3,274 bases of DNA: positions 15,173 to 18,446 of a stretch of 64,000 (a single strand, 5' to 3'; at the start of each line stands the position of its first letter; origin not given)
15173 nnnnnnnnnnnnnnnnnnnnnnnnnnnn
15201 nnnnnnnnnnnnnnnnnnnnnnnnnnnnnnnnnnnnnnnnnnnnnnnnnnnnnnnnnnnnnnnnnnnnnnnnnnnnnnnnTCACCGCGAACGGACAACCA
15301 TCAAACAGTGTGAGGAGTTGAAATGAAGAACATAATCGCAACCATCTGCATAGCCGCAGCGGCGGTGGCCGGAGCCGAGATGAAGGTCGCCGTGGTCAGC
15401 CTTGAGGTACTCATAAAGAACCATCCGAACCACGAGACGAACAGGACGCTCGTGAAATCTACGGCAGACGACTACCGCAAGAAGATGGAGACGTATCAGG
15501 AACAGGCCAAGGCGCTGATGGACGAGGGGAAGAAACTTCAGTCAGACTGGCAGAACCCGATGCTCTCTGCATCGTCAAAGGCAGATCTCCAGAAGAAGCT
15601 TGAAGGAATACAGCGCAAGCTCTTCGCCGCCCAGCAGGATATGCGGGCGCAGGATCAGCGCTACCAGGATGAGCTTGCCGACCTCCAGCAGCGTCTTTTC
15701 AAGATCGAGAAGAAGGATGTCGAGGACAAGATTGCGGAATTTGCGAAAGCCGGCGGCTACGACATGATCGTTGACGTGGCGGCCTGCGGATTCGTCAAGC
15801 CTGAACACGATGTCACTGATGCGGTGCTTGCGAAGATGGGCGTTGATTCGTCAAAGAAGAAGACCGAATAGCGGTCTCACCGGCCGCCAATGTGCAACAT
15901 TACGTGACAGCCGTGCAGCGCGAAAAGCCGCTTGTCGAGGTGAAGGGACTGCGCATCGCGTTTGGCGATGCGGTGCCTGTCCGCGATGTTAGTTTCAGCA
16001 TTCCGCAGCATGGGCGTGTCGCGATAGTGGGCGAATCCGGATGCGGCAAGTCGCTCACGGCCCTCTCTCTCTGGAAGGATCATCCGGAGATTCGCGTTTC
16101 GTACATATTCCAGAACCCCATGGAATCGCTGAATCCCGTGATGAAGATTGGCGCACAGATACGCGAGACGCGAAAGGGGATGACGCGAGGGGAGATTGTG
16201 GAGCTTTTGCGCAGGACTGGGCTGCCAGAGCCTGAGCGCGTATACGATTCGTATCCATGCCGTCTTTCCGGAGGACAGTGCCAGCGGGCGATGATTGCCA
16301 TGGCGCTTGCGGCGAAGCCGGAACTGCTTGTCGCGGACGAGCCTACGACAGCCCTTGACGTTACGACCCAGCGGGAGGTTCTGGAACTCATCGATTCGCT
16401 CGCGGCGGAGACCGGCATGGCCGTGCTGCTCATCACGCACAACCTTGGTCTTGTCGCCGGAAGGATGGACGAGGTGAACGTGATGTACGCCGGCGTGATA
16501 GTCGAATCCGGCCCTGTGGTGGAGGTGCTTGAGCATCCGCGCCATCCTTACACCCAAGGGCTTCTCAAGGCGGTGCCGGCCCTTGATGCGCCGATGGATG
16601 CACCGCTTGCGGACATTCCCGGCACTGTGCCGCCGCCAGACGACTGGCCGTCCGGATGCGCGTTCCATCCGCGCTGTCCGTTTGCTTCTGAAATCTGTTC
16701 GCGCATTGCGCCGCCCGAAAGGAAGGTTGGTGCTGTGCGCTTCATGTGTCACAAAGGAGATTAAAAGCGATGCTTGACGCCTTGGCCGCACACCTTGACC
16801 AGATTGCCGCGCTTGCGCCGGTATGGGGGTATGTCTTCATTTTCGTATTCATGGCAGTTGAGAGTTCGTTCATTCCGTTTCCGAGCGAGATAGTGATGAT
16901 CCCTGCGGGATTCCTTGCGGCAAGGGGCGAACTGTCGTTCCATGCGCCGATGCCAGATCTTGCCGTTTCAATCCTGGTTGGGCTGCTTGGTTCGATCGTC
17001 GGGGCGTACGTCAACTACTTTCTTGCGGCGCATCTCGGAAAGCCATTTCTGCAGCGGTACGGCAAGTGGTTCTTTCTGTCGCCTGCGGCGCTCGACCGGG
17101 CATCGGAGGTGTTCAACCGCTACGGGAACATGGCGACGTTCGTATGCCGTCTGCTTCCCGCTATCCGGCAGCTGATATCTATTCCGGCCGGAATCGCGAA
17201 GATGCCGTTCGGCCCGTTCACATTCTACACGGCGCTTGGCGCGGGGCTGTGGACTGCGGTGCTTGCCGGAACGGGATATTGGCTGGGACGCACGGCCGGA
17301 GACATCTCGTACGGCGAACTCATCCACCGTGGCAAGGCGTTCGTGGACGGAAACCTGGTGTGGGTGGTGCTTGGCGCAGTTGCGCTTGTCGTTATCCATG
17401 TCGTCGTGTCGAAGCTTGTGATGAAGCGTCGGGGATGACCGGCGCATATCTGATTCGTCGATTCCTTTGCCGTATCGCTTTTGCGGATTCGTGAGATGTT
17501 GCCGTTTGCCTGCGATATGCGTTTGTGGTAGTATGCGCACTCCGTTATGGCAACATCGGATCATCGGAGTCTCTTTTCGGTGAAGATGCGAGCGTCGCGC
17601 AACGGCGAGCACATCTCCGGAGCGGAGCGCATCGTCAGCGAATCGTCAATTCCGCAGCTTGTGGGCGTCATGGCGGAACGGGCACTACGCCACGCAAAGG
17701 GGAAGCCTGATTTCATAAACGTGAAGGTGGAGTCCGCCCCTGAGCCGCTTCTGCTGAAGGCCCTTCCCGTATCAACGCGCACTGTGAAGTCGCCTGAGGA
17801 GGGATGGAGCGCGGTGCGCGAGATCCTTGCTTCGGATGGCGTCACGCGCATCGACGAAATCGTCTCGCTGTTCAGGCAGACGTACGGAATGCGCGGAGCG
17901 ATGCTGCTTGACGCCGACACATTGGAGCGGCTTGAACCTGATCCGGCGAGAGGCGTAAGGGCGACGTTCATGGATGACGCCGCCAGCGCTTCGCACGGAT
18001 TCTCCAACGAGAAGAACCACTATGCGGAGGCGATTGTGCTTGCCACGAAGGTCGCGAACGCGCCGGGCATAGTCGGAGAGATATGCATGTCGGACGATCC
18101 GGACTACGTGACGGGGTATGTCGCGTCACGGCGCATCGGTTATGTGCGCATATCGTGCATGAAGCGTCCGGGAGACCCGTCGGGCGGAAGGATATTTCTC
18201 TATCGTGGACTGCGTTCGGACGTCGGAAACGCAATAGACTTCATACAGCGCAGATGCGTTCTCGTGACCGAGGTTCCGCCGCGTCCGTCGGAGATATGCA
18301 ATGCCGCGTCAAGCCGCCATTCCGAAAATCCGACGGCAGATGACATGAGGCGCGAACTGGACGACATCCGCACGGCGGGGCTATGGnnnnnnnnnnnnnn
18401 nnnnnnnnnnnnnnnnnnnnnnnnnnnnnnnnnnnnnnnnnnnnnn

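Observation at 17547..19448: BioW-BioF fusion protein with near-leaderless start and bidirectional terminator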

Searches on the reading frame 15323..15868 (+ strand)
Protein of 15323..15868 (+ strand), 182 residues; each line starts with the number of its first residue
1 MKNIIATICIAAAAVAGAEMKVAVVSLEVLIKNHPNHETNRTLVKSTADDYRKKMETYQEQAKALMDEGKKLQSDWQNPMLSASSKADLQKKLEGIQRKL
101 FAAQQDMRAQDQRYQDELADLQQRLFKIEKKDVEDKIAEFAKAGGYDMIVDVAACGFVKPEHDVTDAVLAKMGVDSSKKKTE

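Call 24: search_protein_families(library=pfam, proteins=[window:15323-15868:+], max_evalue=0.00001)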
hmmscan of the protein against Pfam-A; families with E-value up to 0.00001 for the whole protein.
window:15323-15868:+ (182 aa): 1 family
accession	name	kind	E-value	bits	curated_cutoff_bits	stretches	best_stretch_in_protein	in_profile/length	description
PF03938.19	OmpH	-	2e-17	64.1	32.4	1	21-172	1-141/141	Outer membrane protein (OmpH-like)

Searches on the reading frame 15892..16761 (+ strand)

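Call 24: search_protein_families(library=pfam, proteins=[window:15892-16761:+], max_evalue=0.00001)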
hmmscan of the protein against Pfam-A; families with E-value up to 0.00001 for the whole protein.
window:15892-16761:+ (290 aa): 3 families
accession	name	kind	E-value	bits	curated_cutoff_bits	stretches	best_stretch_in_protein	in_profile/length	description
PF08352.17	oligo_HPY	-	2.6e-21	76.2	27.1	1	204-269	1-65/65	Oligopeptide/dipeptide transporter, C-terminal region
PF00005.33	ABC_tran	-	2.6e-19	70.6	25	1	31-153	2-137/137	ABC transporter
PF13304.12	AAA_21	-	5.8e-06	27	27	0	128-188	241-303/304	AAA domain, putative AbiEii toxin, Type IV TA system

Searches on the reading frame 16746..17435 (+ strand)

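Call 24: search_protein_families(library=pfam, proteins=[window:16746-17435:+], max_evalue=0.00001)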
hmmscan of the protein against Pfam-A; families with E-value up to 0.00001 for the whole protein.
window:16746-17435:+ (230 aa): 1 family
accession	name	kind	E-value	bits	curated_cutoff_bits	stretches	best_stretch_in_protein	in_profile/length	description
PF09335.16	VTT_dom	-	3.4e-21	76.4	33.9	1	45-178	1-122/123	VTT domain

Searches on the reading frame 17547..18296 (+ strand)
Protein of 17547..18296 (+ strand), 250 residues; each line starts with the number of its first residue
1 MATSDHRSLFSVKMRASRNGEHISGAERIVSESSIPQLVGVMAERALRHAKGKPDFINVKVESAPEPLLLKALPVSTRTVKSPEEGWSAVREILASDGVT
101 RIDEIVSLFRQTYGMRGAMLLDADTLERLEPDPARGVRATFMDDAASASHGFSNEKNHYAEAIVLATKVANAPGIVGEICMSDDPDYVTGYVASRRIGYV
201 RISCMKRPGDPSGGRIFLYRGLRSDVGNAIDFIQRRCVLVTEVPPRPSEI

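Call 18: search_protein_representatives(protein=window:17547-18296:+)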
Query: 250 residues. Proteins with E-value up to 0.001 (for the whole library): 503; up to 1e-10: 357; up to 1e-30: 152. The best 150 are listed.
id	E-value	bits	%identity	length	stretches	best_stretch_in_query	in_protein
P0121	2.1e-95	335.2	76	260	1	7-206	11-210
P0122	6.3e-83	294.4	59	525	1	7-248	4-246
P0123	1.1e-79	283.8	60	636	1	4-241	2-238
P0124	5.1e-79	281.6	60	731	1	3-245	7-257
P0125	1.3e-74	267.2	55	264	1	8-248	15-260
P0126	1.9e-73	263.3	56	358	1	8-248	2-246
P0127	4.2e-73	262.2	55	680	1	8-242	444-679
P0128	1.4e-69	250.7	53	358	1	8-244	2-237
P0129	5.9e-68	245.4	52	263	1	7-248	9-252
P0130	4.0e-66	239.4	50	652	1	6-248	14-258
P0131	1.3e-64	234.5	55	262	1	9-240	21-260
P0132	1.9e-64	233.9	51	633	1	5-243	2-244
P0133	2.9e-64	233.3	64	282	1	6-184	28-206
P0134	6.8e-64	232.1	50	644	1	8-246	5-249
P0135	7.0e-64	232.1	54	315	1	8-242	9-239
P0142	6.7e-58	212.5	49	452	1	8-247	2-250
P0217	7.4e-36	140.3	43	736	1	9-244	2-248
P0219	8.7e-36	140.1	45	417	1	8-240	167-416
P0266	3.6e-31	125.0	34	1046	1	10-248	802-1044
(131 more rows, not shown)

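Call 19: search_solved_structures(query=window:17547-18296:+, show_alignments=2)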
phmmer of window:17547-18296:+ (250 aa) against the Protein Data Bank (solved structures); distinct sequences matched with E-value up to 0.001: 2.
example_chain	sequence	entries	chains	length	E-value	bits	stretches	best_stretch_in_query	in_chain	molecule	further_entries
5flg_A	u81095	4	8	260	2e-43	151.9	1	6-240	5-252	6-CARBOXYHEXANOATE--COA LIGASE | 6-CARBOXYHEXANOATE-COA LIGASE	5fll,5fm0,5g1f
5tv5_A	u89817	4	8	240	1e-38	136.6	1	8-240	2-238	6-carboxyhexanoate--CoA ligase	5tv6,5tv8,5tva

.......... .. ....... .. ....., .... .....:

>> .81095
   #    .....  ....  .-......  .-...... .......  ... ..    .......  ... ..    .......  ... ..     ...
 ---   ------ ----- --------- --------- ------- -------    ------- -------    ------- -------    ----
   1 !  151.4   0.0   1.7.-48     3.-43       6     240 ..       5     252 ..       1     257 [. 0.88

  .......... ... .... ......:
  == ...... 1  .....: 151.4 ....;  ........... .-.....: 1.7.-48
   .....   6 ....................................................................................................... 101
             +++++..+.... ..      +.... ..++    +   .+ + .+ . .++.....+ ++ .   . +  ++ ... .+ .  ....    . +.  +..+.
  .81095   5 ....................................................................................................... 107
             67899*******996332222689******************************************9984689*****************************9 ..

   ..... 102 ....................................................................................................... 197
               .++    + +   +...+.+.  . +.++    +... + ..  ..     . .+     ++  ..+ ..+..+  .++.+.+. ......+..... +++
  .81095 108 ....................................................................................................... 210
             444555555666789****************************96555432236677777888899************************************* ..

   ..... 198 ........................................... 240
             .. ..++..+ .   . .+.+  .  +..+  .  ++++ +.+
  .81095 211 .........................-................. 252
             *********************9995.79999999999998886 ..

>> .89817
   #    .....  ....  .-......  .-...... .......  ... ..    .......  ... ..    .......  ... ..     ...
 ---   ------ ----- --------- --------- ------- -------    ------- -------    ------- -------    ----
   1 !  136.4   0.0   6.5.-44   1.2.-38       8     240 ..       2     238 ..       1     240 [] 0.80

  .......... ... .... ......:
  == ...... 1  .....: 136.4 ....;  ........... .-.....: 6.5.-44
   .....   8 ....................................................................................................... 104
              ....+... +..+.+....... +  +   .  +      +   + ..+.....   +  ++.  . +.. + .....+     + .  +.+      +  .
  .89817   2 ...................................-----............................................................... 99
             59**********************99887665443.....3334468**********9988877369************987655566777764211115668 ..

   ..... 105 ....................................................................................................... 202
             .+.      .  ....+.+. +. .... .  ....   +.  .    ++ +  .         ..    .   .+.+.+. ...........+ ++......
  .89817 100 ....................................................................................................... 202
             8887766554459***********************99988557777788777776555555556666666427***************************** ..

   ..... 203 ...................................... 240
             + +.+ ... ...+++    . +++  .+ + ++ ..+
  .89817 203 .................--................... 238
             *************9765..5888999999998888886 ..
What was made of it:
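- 17574..18266 (+): BioW domain (residues 10-240). HISGAE motif at residues 22-27. Pimelate omega-carboxylate triad Tyr187/Tyr199/Arg201, equivalent to BsBioW Tyr199/Tyr211/Arg213. Alignment to PDB 5FLG and 5TV5 (call 19).
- On BioW (6-carboxyhexanoate-CoA ligase, PF03744 / NF002360): These align to Tyr187, Tyr199, Arg201 and His22-Arg28 (call 19).
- Closest known: Stand-alone BioW. Same: The chemistry is the same and so are the active-site residues (call 19).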

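Call 53: search_protein_families(library=pfam, proteins=[P0127, P0266, P0219, P0142, P0126, P0124, P0217], max_evalue=0.00001)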
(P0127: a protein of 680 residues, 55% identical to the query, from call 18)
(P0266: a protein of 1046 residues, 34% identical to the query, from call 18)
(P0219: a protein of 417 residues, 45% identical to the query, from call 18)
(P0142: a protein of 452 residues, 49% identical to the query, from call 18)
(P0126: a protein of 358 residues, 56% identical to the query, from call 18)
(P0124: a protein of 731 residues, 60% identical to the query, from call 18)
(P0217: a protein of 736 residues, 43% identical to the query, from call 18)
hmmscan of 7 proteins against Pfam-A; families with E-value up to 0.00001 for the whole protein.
P0127 (680 aa): 4 families
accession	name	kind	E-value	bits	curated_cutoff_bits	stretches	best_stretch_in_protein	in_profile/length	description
PF03744.18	BioW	-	8.4e-74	248.5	25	1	446-677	1-239/239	6-carboxyhexanoate--CoA ligase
PF08245.18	Mur_ligase_M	-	1.1e-37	130.4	24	1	88-272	1-200/200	Mur ligase middle domain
PF02875.26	Mur_ligase_C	-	1.8e-31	110.1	28.4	1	294-420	1-127/127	Mur ligase, glutamate ligase domain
PF01225.30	Mur_ligase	-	1.6e-06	28.8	21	1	4-72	3-91/95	Mur ligase family, catalytic domain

P0266 (1046 aa): 10 families
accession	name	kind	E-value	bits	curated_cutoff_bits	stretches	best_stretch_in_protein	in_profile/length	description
PF03744.18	BioW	-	4.8e-65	219.9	25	1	803-1036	2-239/239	6-carboxyhexanoate--CoA ligase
PF00561.26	Abhydrolase_1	-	1.7e-19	70.9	25.8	1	537-773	2-243/245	alpha/beta hydrolase fold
PF12697.13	Abhydrolase_6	-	7e-16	60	26.3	1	538-779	1-215/217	Alpha/beta hydrolase family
PF00743.25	FMO-like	-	1.1e-11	44.4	22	1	27-228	4-217/532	Flavin-binding monooxygenase-like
PF00975.26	Thioesterase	-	8.2e-11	43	26.4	1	537-620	2-85/226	Thioesterase domain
PF13450.12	NAD_binding_8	-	5.2e-10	39.9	21.9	1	29-81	1-52/68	NAD(P)-binding Rossmann-like domain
PF07992.20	Pyr_redox_2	-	1.9e-09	37.8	26.1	1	26-237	2-185/291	Pyridine nucleotide-disulphide oxidoreductase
PF12146.15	Hydrolase_4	-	4.3e-09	36.5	27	1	538-752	7-214/239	Serine aminopeptidase, S33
PF13738.12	Pyr_redox_3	-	1e-08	35.2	30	1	28-228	1-198/305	Pyridine nucleotide-disulphide oxidoreductase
PF01946.23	Thi4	-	5.1e-06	26.3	26.2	0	24-63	17-57/235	Thi4 family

P0219 (417 aa): 3 families
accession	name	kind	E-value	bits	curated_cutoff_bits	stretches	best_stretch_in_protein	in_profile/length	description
PF03744.18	BioW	-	3e-67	227.1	25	1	169-416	1-239/239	6-carboxyhexanoate--CoA ligase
PF01202.28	SKI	-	9.8e-10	39.2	22.1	1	5-118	2-110/159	Shikimate kinase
PF13671.12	AAA_33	-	2.3e-07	31.7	27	1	2-114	6-121/143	AAA domain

P0142 (452 aa): 2 families
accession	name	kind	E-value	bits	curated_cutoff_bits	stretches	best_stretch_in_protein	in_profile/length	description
PF03744.18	BioW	-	2e-72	244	25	1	4-243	1-239/239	6-carboxyhexanoate--CoA ligase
PF18798.6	LPD3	-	1.9e-06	28.5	27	1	282-367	21-106/114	Large polyvalent protein-associated domain 3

P0126 (358 aa): 1 family
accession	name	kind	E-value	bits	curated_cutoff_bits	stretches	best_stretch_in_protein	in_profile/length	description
PF03744.18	BioW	-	4.3e-79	265.8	25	1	4-238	1-239/239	6-carboxyhexanoate--CoA ligase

P0124 (731 aa): 2 families
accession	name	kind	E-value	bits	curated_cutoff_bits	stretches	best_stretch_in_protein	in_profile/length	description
PF03744.18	BioW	-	9.5e-69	232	25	1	14-252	1-239/239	6-carboxyhexanoate--CoA ligase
PF00155.27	Aminotran_1_2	-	1.4e-56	192.6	19.7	1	338-723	2-358/361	Aminotransferase class I and II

P0217 (736 aa): 2 families
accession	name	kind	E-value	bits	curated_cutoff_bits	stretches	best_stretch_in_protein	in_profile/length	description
PF03744.18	BioW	-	9.2e-66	222.2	25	1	3-244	1-239/239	6-carboxyhexanoate--CoA ligase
PF00155.27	Aminotran_1_2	-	1.8e-44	152.9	19.7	1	333-624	4-301/361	Aminotransferase class I and II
